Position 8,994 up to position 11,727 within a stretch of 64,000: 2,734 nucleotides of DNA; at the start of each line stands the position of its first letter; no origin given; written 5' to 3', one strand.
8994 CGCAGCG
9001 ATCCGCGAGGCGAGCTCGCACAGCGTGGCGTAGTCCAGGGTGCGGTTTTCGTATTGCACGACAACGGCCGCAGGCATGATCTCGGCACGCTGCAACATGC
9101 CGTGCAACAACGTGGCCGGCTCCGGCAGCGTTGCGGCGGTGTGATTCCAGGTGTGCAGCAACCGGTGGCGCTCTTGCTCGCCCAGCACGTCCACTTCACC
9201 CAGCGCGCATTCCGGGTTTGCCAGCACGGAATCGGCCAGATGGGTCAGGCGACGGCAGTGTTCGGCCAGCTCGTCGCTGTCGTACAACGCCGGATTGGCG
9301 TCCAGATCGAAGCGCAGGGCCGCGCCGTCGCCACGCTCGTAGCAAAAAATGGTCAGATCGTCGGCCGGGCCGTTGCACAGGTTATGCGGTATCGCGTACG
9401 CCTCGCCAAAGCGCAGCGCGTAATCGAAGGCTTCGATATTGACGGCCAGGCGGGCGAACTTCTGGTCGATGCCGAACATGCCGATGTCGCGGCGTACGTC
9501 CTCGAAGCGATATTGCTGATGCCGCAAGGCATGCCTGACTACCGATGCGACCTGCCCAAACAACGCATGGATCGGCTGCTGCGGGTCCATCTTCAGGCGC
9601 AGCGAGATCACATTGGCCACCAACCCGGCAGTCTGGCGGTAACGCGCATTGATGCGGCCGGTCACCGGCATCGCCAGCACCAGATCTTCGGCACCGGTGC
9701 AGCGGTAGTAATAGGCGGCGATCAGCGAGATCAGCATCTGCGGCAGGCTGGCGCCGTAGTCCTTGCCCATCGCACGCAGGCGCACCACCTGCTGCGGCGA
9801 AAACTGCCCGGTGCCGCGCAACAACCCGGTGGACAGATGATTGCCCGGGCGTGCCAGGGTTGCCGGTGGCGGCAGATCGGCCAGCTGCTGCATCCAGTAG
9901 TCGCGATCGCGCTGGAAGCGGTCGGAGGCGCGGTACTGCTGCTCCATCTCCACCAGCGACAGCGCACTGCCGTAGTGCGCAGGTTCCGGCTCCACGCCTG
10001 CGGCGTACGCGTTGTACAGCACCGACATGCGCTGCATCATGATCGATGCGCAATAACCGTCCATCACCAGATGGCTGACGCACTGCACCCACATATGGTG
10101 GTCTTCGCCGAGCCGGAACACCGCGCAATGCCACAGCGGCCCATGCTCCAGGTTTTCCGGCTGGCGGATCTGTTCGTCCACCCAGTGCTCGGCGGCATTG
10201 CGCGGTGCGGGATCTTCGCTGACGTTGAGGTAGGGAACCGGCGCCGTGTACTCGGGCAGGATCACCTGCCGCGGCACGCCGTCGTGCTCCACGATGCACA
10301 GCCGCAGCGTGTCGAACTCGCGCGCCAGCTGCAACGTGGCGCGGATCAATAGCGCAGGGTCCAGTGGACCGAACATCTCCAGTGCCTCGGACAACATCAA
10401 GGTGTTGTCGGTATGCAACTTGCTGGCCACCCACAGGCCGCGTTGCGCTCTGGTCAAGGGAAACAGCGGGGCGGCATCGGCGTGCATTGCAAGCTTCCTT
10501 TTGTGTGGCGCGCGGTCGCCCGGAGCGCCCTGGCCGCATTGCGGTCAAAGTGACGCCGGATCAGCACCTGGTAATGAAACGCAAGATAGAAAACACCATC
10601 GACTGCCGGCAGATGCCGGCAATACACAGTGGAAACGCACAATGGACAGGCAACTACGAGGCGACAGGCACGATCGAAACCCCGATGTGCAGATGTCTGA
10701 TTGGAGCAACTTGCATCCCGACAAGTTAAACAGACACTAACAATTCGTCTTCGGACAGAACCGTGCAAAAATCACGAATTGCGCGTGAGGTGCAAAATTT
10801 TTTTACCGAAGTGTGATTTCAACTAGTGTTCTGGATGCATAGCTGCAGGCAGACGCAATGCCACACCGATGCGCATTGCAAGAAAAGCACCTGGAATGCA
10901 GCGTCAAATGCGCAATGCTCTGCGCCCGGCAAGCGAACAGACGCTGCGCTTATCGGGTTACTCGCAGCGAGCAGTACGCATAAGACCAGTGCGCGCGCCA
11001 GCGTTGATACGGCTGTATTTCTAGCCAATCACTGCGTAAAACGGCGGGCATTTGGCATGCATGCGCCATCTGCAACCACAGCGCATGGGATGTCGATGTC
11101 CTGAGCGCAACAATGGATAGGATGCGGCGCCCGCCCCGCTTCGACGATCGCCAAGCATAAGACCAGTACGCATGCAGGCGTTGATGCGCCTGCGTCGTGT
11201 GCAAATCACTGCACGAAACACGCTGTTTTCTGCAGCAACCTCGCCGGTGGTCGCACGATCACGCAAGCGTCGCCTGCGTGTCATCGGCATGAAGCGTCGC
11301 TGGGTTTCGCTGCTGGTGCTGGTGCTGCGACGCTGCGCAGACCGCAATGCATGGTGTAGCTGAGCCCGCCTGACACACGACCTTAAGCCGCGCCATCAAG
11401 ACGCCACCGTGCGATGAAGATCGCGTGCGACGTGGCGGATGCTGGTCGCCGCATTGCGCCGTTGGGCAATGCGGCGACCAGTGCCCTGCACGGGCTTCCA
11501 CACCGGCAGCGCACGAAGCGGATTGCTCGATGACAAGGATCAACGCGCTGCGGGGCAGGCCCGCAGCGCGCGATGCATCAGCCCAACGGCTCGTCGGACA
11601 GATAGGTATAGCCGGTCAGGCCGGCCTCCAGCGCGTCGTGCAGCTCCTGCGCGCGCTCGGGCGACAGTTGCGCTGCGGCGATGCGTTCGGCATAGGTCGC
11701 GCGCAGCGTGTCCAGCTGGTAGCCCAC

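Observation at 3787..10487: Compact NRPS / glycosyltransferase / membrane O-acyltransferase operon with no described product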

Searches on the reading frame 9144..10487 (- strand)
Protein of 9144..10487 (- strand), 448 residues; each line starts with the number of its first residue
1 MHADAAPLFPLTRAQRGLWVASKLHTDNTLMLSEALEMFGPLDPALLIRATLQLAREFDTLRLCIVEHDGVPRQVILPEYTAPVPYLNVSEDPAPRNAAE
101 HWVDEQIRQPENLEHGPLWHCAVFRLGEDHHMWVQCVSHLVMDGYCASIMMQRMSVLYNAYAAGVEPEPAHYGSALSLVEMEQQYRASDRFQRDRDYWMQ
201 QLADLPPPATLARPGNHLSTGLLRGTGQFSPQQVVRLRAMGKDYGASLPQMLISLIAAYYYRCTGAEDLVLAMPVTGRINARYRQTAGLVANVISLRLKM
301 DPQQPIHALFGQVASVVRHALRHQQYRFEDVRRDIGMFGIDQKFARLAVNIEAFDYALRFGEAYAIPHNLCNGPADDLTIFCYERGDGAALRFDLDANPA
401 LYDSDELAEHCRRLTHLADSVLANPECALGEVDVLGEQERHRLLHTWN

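Call 47: search_solved_structures(query=window:9144-10487:-, max_evalue=0.00001)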
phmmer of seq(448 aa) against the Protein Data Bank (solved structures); distinct sequences matched with E-value up to 0.00001: 44.
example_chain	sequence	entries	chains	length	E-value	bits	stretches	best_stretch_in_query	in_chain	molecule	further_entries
7c1k_A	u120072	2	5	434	3.5e-69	237.4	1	7-434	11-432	Non-ribosomal peptide synthetase modules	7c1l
7c1h_A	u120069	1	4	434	1.6e-68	235.2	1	7-434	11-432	Non-ribosomal peptide synthetase modules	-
7c1p_A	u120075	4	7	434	9.1e-68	232.7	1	7-434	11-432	Non-ribosomal peptide synthetase modules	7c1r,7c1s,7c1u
4jn3_A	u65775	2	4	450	8.3e-49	170.2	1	9-435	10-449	CDA peptide synthetase I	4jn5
5du9_A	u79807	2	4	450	1.1e-48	169.8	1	9-435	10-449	CDA peptide synthetase I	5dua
6n8e_A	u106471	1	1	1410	2.3e-47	165.5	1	5-434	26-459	holo-ObiF1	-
5ja1_A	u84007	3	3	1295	1.9e-43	152.5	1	9-439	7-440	Enterobactin synthase component F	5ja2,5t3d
6oyf_A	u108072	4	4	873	2.2e-31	112.8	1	10-448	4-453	Txo1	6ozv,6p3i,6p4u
6p1j_A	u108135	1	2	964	1.1e-26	97.3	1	7-448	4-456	Txo2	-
1l5a_A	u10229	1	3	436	4e-23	85.5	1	28-424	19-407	amide synthase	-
5u89_A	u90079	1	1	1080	9.1e-21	77.8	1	9-444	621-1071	Amino acid adenylation domain protein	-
2jgp_A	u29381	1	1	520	1.3e-20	77.3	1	8-435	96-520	TYROCIDINE SYNTHETASE 3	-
8xjz_C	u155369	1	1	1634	9.9e-19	71.1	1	5-336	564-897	Peptide synthetase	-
9rde_A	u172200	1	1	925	1.6e-16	63.8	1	7-326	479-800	Bacitracin synthase 3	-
9uay_A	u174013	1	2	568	7.1e-16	61.7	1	13-355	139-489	CmnI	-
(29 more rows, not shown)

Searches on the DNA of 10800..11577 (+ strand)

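Call 78: search_dna_similar(query=window:10800-11577:+, collection=plasmids, mode=distant, max_rows=8)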
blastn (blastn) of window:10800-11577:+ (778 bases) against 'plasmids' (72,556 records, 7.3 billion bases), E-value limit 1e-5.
No match.
